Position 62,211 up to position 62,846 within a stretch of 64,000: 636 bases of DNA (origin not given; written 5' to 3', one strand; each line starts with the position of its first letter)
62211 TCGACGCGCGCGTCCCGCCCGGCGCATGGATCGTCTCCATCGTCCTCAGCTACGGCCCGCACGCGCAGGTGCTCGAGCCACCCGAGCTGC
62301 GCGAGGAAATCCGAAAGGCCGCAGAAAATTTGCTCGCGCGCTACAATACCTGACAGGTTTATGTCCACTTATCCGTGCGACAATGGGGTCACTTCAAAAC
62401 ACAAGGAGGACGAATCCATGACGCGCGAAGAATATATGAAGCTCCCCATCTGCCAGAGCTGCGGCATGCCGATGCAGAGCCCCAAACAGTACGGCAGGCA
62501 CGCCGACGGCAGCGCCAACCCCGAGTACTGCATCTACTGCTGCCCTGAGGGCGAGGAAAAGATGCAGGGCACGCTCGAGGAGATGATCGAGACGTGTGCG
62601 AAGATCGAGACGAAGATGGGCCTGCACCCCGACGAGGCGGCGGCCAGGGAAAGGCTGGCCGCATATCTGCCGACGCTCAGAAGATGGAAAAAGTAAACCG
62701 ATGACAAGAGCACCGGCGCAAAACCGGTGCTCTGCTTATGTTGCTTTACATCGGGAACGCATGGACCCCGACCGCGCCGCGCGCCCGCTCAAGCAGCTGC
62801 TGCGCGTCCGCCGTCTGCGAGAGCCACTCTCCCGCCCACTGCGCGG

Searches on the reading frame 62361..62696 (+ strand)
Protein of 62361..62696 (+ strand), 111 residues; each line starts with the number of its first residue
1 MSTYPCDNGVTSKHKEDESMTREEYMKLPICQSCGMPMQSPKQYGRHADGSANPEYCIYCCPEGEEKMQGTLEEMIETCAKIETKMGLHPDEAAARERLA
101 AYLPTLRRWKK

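Call 53: search_protein_families(library=pfam, proteins=[window:62361-62696:+], max_evalue=0.01)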
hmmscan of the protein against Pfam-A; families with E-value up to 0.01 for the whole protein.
window:62361-62696:+ (111 aa): 1 family
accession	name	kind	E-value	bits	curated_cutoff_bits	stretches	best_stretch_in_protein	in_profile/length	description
PF12674.12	Zn_ribbon_2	-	3.6e-23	82.5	22.5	1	30-110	1-81/81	Putative zinc ribbon domain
